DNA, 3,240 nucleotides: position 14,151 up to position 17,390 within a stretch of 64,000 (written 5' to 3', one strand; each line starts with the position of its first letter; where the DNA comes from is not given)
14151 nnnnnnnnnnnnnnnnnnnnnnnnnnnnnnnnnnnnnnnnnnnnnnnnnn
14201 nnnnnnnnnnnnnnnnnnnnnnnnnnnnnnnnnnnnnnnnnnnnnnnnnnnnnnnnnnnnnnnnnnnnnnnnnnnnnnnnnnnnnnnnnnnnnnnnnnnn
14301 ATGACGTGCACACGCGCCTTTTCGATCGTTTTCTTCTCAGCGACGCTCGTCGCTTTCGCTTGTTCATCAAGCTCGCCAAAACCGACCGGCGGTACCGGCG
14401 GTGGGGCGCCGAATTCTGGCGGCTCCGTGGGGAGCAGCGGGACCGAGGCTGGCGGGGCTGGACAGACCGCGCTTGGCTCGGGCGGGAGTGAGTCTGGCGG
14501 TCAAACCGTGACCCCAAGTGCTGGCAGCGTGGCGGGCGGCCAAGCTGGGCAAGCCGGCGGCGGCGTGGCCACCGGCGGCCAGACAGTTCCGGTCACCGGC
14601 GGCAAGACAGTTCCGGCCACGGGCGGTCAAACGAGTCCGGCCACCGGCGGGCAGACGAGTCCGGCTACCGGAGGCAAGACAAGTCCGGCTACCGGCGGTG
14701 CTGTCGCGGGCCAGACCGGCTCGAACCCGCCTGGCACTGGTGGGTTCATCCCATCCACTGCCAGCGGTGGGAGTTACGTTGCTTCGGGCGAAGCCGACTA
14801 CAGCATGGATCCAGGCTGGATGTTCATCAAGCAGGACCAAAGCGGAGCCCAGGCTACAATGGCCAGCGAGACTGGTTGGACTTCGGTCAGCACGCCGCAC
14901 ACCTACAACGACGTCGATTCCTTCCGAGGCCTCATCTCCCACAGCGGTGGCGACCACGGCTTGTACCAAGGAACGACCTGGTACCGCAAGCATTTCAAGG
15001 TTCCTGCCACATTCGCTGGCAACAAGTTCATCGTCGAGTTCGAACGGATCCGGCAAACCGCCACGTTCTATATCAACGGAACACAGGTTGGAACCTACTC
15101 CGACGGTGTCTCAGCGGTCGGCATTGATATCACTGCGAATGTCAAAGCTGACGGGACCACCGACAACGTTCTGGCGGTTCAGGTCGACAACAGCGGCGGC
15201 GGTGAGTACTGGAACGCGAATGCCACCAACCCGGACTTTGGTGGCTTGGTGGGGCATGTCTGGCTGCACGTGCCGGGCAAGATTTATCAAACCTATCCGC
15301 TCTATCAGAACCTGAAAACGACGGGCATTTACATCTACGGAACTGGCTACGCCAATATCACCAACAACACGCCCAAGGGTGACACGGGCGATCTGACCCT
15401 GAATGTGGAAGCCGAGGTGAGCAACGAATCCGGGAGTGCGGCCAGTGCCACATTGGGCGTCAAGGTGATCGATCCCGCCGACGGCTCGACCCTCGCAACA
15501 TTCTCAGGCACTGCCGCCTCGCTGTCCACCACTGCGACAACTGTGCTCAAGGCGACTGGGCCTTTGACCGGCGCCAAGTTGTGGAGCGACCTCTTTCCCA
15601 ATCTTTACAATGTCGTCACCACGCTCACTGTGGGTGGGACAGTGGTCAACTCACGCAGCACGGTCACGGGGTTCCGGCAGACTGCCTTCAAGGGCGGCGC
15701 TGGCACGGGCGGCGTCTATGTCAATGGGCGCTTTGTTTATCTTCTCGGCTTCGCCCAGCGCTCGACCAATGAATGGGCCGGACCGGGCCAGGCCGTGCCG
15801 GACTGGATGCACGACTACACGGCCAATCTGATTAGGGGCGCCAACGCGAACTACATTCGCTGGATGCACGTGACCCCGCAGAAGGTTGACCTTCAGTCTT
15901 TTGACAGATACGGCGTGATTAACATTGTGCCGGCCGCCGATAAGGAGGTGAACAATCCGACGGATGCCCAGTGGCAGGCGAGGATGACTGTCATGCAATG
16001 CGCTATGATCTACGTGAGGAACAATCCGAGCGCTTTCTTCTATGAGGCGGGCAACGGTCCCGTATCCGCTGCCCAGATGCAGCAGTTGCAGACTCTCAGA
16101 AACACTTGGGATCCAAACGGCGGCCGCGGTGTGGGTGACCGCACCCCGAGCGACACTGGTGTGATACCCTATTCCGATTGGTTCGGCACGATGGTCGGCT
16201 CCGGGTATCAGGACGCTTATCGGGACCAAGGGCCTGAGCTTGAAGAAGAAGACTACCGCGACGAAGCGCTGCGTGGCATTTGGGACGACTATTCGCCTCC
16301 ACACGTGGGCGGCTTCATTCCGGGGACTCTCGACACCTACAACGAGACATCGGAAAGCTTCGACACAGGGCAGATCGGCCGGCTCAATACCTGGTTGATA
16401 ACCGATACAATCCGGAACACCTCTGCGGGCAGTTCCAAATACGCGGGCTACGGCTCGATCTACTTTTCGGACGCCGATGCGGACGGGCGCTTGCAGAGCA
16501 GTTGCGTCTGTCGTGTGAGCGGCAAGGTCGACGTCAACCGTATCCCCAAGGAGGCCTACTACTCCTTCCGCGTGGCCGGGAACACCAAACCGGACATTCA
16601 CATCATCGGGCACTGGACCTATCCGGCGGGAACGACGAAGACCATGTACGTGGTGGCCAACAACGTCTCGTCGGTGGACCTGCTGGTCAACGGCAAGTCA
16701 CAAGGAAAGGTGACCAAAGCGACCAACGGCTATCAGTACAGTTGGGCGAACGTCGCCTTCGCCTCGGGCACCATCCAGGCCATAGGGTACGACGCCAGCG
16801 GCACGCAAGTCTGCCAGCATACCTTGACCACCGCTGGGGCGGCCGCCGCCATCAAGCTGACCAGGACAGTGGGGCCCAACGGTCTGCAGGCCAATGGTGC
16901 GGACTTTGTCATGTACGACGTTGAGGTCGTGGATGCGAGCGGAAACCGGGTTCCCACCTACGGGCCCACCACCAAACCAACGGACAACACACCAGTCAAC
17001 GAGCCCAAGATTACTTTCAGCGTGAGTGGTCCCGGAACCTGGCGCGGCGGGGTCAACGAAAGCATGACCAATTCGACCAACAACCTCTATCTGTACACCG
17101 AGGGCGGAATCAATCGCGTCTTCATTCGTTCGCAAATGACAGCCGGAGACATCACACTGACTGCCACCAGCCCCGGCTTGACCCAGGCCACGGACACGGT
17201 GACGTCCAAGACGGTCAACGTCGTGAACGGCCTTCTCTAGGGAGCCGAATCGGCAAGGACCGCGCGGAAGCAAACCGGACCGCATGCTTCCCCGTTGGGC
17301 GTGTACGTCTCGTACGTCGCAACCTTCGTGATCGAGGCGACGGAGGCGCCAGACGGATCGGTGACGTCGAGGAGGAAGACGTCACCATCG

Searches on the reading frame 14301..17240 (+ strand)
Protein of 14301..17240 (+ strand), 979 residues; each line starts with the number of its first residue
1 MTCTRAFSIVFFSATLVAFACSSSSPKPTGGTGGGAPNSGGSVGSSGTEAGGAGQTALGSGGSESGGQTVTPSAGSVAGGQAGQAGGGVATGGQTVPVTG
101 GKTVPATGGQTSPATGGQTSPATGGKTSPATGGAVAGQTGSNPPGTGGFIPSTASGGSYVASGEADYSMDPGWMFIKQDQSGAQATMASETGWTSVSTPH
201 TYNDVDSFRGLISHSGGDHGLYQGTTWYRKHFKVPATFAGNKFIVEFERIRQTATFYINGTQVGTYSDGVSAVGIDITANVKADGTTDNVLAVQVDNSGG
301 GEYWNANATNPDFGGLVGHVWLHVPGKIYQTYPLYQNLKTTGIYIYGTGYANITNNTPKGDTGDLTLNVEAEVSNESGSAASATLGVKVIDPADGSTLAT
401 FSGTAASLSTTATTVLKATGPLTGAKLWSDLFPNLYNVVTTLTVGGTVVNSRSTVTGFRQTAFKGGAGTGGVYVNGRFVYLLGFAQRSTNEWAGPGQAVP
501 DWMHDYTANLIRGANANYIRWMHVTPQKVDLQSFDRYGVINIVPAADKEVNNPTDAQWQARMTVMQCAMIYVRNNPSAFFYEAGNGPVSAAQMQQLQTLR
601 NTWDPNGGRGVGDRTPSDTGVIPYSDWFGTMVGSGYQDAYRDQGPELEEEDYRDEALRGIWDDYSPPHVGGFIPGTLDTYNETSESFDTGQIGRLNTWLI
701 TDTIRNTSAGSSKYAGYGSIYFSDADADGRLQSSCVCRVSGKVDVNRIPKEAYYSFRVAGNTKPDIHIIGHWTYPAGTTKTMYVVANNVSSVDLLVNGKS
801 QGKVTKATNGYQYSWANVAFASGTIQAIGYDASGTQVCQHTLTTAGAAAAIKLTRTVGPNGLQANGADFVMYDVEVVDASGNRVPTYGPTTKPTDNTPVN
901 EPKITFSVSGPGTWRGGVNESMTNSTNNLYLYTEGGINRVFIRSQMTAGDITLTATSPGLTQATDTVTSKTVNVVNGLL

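Call 9: search_protein_families(library=pfam, proteins=[window:14301-17240:+])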
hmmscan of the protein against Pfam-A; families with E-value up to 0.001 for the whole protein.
window:14301-17240:+ (979 aa): 7 families
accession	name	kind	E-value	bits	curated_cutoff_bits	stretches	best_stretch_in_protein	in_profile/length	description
PF18565.7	Glyco_hydro2_C5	-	3.4e-13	49.8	32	1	860-964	8-101/103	Glycoside hydrolase family 2 C-terminal domain 5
PF16355.11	DUF4982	-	2.8e-12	46.8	23.9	1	782-838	6-61/61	Domain of unknown function (DUF4982)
PF00703.27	Glyco_hydro_2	-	3.5e-11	44.3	23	1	358-459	10-109/109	Glycosyl hydrolases family 2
PF02837.24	Glyco_hydro_2_N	-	1e-09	39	28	1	193-298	23-136/169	Glycosyl hydrolases family 2, sugar binding domain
PF13364.12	BetaGal_ABD2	-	1.8e-06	29.1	23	1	190-299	3-110/112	Beta-galactosidase second all-beta domain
PF22666.2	Glyco_hydro_2_N2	-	3.4e-05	24.4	27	1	226-297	50-119/167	Glycosyl hydrolase 2 galactose-binding domain-like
PF02836.23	Glyco_hydro_2_C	-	9.4e-05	22.1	21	1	472-605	8-154/302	Glycosyl hydrolases family 2, TIM barrel domain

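Call 25: find_encoding_contigs(protein=window:14301-17240:+, flank=3000, max_places=6)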
Protein window:14301-17240:+ (979 aa): no gene with exactly this product is on record in the collection.

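Call 28: find_homologous_proteins(query=window:14301-17240:+, max_evalue=1e-50)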
Query window:14301-17240:+ (979 aa): 399 proteins with E <= 1e-50 among 8000 candidates; the best 120 are listed.
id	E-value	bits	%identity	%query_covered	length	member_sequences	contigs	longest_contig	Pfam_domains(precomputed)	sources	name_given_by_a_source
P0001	0.0e+0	2015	92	100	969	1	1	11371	PF02837.25,PF13364.13,PF16355.12,PF00703.28,PF18565.8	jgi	jgi:beta-galactosidase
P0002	0.0e+0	1895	87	100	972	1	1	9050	PF02837.25,PF13364.13,PF16355.12,PF00703.28,PF18565.8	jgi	-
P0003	0.0e+0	1870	86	100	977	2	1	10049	PF02837.25,PF13364.13,PF16355.12,PF00703.28,PF18565.8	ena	-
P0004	0.0e+0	1859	86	100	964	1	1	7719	PF02837.25,PF13364.13,PF16355.12,PF00703.28,PF18565.8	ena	-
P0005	0.0e+0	1841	89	93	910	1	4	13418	PF02837.25,PF13364.13,PF16355.12,PF00703.28,PF18565.8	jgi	jgi:beta-galactosidase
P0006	0.0e+0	1840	89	93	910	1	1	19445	PF02837.25,PF13364.13,PF16355.12,PF00703.28,PF18565.8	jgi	jgi:beta-galactosidase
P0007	0.0e+0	1819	84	100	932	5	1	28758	PF02837.25,PF13364.13,PF16355.12,PF00703.28,PF18565.8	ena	-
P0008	0.0e+0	1814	84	100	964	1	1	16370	PF02837.25,PF13364.13,PF16355.12,PF00703.28,PF18565.8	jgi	jgi:beta-galactosidase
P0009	0.0e+0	1797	83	100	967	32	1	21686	PF13364.13,PF16355.12,PF00703.28,PF18565.8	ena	-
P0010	0.0e+0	1781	83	100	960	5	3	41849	PF13364.13,PF16355.12,PF00703.28,PF18565.8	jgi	jgi:beta-galactosidase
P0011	0.0e+0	1769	82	100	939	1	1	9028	PF02837.25,PF13364.13,PF16355.12,PF00703.28,PF18565.8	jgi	jgi:beta-galactosidase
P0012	0.0e+0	1758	91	86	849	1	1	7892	PF02837.25,PF13364.13,PF16355.12,PF00703.28,PF18565.8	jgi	jgi:beta-galactosidase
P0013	0.0e+0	1745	85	93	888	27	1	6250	PF02837.25,PF13364.13,PF16355.12,PF00703.28,PF18565.8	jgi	jgi:beta-galactosidase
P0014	0.0e+0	1733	80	100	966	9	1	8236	PF02837.25,PF13364.13,PF16355.12,PF02836.24,PF00703.28,PF18565.8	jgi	jgi:beta-galactosidase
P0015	0.0e+0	1730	86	91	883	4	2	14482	PF02837.25,PF13364.13,PF16355.12,PF00703.28,PF18565.8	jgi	jgi:beta-galactosidase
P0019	0.0e+0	1710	92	83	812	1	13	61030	PF13364.13,PF16355.12,PF00703.28,PF18565.8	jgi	jgi:beta-galactosidase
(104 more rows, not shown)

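Call 29: find_encoding_contigs(protein=P0001, flank=2500, max_places=3)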
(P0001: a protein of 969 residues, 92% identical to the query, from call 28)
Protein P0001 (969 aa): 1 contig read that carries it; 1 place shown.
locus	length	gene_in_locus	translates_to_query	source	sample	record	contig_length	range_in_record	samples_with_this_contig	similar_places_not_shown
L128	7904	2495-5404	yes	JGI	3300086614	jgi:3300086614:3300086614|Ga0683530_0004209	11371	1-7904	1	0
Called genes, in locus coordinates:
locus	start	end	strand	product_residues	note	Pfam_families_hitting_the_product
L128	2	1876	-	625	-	?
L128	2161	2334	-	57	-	-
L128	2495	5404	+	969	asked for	PF02837:Glyco_hydro_2_N (weak), PF13364:BetaGal_ABD2 (weak), PF00703:Glyco_hydro_2, PF16355:DUF4982, PF18565:Glyco_hydro2_C5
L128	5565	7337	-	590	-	-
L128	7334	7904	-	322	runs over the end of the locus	-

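Call 30: find_encoding_contigs(protein=P0019, flank=2500, max_places=3)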
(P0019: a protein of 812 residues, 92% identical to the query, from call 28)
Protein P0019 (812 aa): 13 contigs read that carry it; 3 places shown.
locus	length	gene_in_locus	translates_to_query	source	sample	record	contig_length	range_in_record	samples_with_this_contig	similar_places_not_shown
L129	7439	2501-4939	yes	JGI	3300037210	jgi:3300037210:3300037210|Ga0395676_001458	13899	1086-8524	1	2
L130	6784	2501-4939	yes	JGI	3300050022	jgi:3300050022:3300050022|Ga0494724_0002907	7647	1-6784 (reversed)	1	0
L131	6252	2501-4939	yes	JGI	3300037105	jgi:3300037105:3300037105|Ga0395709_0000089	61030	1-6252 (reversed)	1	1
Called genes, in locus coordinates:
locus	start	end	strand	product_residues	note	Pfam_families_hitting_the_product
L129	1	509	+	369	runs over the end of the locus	PF00072:Response_reg, PF13487:HD_5, PF01966:HD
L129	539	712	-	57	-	-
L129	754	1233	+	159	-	PF01909:NTP_transf_2, PF18765:Polbeta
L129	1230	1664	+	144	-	PF01934:HepT-like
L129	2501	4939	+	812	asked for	PF13364:BetaGal_ABD2 (weak), PF00703:Glyco_hydro_2, PF16355:DUF4982, PF18565:Glyco_hydro2_C5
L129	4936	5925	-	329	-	PF08240:ADH_N, PF00107:ADH_zinc_N, PF13602:ADH_zinc_N_2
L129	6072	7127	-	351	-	PF08240:ADH_N, PF16912:Glu_dehyd_C (weak), PF00107:ADH_zinc_N, PF13602:ADH_zinc_N_2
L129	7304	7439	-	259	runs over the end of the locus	PF13091:PLDc_2, PF00614:PLDc (weak)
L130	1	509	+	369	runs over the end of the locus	PF00072:Response_reg, PF13487:HD_5, PF01966:HD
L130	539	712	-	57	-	-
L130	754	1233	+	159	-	PF01909:NTP_transf_2, PF18765:Polbeta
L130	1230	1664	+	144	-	PF01934:HepT-like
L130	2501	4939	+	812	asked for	PF13364:BetaGal_ABD2 (weak), PF00703:Glyco_hydro_2, PF16355:DUF4982, PF18565:Glyco_hydro2_C5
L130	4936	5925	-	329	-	PF08240:ADH_N, PF00107:ADH_zinc_N, PF13602:ADH_zinc_N_2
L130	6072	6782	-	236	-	?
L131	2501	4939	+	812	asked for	PF13364:BetaGal_ABD2 (weak), PF00703:Glyco_hydro_2, PF16355:DUF4982, PF18565:Glyco_hydro2_C5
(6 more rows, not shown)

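Call 31: find_encoding_contigs(protein=P0002, flank=2500, max_places=3)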
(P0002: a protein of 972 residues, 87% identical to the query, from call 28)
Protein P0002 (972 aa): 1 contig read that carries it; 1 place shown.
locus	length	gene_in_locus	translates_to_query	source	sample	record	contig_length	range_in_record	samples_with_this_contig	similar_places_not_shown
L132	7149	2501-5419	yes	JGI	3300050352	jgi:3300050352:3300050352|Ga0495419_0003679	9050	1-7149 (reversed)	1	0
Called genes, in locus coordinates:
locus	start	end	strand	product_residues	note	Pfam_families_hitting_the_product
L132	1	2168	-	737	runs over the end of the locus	PF00515:TPR_1, PF13414:TPR_11, PF13424:TPR_12, PF14559:TPR_19, PF13414:TPR_11, PF13432:TPR_16, PF00515:TPR_1, PF13414:TPR_11, +42 more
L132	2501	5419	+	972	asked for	PF13364:BetaGal_ABD2 (weak), PF02837:Glyco_hydro_2_N (faint), PF00703:Glyco_hydro_2, PF16355:DUF4982, PF18565:Glyco_hydro2_C5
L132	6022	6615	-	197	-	-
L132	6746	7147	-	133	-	?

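Call 32: find_encoding_contigs(protein=P0007, flank=2500, max_places=3)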
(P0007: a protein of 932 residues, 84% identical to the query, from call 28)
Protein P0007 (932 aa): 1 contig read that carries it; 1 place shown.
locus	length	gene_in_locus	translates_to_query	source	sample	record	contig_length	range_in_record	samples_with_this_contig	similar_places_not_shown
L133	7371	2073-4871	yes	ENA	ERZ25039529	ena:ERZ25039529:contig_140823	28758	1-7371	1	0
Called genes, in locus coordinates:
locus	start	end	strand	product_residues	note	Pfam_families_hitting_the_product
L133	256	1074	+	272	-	-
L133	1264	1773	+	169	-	PF09206:ArabFuran-catal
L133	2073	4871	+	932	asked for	PF13364:BetaGal_ABD2 (weak), PF02837:Glyco_hydro_2_N (faint), PF00703:Glyco_hydro_2, PF16355:DUF4982, PF18565:Glyco_hydro2_C5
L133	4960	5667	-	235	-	-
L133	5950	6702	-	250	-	PF05494:MlaC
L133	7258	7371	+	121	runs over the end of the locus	-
